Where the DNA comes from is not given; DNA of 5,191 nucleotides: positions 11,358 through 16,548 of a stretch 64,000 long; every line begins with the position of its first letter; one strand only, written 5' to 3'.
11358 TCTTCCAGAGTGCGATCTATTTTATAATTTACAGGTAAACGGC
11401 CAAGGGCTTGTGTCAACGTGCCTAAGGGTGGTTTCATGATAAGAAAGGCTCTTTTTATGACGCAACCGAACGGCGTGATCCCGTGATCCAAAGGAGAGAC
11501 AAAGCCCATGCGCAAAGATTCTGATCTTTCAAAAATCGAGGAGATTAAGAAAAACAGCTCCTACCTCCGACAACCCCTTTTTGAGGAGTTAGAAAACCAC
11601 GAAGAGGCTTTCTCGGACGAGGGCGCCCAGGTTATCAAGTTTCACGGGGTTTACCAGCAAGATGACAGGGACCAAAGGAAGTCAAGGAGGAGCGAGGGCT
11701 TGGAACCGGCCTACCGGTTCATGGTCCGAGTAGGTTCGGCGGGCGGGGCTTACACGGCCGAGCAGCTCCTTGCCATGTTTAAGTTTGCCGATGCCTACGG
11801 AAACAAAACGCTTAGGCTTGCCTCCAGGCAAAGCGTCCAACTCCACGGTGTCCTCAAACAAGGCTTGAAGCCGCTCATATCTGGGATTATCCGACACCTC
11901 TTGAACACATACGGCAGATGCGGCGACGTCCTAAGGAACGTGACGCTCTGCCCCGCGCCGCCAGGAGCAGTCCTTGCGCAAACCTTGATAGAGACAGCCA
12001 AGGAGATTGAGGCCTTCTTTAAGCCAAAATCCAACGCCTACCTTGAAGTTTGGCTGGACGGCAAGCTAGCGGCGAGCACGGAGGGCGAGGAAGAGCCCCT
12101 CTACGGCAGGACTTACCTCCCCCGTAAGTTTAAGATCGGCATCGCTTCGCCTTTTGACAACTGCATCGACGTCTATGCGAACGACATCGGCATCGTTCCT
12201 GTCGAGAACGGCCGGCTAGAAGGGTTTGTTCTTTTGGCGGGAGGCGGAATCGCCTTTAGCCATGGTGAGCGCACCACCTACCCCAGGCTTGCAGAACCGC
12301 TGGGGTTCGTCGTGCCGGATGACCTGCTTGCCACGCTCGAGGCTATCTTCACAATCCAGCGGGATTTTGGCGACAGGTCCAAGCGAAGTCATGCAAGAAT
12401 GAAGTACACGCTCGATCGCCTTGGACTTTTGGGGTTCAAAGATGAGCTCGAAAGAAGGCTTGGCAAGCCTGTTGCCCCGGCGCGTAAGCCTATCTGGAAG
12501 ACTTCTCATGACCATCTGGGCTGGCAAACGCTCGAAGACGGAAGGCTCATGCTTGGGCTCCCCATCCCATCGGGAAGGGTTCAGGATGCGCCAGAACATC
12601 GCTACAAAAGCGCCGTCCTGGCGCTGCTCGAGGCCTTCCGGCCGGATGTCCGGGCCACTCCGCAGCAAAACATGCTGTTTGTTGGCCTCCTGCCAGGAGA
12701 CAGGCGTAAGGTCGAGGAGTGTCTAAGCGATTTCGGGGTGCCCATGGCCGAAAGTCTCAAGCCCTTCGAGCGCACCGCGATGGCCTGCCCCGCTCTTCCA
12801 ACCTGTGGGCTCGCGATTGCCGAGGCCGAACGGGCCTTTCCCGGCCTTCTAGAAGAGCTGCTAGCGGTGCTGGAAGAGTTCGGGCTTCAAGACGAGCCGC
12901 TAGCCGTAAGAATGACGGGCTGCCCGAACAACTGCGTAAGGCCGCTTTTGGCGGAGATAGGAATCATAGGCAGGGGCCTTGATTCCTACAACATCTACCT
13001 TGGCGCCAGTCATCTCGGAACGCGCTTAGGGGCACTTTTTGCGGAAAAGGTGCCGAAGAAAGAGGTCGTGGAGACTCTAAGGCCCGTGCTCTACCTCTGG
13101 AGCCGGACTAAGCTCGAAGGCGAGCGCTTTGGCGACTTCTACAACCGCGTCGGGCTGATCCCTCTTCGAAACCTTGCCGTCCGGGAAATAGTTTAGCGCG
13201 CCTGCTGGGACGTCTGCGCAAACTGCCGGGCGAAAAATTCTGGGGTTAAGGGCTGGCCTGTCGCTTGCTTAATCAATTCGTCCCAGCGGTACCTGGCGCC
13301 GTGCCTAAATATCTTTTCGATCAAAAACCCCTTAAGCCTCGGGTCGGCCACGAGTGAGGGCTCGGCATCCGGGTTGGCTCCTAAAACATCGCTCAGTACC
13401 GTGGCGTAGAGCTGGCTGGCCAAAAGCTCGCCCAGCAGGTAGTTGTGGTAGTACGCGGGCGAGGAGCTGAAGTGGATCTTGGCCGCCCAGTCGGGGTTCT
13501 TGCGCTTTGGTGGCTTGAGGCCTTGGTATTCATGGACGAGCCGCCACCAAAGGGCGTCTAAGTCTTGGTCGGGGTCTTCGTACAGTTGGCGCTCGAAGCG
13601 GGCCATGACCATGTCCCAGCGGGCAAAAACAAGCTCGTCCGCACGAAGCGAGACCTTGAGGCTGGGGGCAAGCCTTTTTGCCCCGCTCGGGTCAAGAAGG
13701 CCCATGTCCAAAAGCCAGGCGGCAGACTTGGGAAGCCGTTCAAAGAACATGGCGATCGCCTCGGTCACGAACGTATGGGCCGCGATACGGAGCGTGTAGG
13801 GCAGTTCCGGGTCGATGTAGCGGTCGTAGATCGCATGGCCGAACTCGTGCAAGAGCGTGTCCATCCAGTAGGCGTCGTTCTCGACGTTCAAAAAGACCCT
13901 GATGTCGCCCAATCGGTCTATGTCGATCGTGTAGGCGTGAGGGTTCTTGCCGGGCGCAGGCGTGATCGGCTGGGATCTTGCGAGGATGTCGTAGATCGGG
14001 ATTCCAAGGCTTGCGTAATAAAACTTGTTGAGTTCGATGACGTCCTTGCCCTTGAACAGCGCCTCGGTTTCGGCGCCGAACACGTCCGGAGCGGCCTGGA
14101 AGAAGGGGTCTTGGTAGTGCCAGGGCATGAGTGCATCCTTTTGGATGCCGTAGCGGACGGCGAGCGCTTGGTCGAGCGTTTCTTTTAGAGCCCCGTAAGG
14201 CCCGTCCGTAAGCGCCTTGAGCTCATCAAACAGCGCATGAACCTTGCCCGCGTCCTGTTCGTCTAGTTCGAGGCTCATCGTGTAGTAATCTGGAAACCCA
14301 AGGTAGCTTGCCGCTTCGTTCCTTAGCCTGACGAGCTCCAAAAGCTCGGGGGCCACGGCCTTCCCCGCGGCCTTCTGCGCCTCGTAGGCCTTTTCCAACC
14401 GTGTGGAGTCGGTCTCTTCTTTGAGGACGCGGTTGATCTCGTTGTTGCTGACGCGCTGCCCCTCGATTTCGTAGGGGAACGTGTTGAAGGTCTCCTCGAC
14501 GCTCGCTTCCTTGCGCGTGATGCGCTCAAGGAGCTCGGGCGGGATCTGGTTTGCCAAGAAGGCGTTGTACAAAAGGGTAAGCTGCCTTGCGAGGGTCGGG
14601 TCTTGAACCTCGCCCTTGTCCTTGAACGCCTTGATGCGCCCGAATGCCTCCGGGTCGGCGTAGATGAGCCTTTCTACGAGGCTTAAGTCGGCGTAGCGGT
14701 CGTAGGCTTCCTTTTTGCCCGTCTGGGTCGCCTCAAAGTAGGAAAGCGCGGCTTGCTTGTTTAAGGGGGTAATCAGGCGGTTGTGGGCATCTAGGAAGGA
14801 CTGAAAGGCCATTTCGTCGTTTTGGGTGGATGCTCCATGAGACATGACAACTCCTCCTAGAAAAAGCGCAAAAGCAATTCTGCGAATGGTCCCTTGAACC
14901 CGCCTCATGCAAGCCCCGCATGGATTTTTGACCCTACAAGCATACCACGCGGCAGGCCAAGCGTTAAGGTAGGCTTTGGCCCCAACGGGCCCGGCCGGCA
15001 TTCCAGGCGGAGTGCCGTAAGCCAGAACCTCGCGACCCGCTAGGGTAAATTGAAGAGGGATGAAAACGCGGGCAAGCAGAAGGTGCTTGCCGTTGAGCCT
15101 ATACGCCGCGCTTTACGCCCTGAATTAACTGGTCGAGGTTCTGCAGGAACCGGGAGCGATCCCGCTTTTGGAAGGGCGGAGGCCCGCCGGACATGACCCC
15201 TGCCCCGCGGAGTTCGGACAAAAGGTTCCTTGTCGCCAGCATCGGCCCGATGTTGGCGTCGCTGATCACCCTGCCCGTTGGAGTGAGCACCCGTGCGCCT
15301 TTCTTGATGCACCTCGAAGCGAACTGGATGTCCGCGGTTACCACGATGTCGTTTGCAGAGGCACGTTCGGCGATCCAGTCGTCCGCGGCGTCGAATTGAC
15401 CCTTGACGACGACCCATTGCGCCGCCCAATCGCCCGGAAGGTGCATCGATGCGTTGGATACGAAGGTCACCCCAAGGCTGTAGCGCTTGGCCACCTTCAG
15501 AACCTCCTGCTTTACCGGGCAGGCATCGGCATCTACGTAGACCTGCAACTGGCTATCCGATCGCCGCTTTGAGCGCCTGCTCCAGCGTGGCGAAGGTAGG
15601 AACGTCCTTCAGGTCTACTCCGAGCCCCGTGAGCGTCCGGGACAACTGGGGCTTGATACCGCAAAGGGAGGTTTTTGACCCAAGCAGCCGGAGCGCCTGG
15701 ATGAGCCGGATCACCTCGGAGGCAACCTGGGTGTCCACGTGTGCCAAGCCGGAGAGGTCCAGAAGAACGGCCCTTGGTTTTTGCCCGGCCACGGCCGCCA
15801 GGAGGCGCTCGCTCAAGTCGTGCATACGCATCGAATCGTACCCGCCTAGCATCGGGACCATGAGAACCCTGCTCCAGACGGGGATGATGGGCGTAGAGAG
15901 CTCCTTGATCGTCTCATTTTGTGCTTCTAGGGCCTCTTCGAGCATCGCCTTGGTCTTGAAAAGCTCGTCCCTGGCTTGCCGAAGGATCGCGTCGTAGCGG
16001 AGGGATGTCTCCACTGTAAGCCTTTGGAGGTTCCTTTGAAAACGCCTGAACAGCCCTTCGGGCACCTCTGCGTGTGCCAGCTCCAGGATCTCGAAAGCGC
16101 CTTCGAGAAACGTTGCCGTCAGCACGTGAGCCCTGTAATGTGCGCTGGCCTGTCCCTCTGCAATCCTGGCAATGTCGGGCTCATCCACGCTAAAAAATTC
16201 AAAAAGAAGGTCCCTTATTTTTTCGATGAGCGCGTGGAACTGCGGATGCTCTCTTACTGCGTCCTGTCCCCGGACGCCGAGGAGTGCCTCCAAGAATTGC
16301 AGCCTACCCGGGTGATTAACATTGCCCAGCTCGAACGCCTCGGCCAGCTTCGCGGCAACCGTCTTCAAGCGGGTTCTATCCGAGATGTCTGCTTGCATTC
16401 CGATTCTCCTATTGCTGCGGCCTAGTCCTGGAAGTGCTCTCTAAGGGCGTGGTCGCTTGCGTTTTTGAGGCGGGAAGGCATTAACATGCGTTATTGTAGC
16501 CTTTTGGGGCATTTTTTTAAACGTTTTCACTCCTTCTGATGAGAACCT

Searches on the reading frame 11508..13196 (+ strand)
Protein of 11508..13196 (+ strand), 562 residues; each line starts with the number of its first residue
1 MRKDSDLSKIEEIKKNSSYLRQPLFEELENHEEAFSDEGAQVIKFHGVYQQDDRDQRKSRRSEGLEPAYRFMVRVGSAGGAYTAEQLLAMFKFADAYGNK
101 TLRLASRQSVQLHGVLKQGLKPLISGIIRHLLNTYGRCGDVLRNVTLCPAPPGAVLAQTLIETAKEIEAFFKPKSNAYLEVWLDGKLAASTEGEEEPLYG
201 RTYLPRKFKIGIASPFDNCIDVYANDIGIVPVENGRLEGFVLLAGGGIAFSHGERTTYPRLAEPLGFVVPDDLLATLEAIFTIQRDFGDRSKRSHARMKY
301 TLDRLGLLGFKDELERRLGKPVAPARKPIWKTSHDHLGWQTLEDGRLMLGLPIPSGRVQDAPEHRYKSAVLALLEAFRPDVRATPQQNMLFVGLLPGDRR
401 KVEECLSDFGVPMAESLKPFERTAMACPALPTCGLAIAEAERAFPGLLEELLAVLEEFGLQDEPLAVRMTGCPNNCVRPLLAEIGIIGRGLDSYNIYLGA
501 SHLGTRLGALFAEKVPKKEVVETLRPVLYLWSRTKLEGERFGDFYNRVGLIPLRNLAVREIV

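Call 46: search_protein_families(library=pfam, proteins=[window:11508-13196:+], max_evalue=0.001)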
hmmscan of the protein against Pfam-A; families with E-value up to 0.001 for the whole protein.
window:11508-13196:+ (562 aa): 2 families
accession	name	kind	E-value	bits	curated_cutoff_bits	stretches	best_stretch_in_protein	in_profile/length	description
PF01077.27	NIR_SIR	-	1.1e-47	161.9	27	2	170-321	9-157/158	Nitrite and sulphite reductase 4Fe-4S domain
PF03460.22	NIR_SIR_ferr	-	9.2e-22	77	24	2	69-124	8-63/69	Nitrite/Sulfite reductase ferredoxin-like half domain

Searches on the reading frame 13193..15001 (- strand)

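Call 46: search_protein_families(library=pfam, proteins=[window:13193-15001:-], max_evalue=0.001)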
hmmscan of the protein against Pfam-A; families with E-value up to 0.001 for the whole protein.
window:13193-15001:- (602 aa): 3 families
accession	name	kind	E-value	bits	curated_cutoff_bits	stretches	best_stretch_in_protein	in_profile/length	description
PF01401.24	Peptidase_M2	-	1.3e-20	74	23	2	355-583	318-549/581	Angiotensin-converting enzyme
PF02074.21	Peptidase_M32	-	1.5e-15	57.2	25.1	1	452-594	343-485/489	Carboxypeptidase Taq (M32) metallopeptidase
PF01432.26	Peptidase_M3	-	6.6e-12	45.9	27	1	349-538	194-410/457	Peptidase family M3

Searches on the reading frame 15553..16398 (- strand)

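Call 46: search_protein_families(library=pfam, proteins=[window:15553-16398:-], max_evalue=0.001)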
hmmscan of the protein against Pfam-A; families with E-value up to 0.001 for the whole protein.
window:15553-16398:- (281 aa): 2 families
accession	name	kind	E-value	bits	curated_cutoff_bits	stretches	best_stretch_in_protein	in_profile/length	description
PF01740.26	STAS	-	7.2e-13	48.7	22.6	1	176-275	8-106/106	STAS domain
PF13466.11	STAS_2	-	2.1e-05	25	29.2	1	188-262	8-80/80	STAS domain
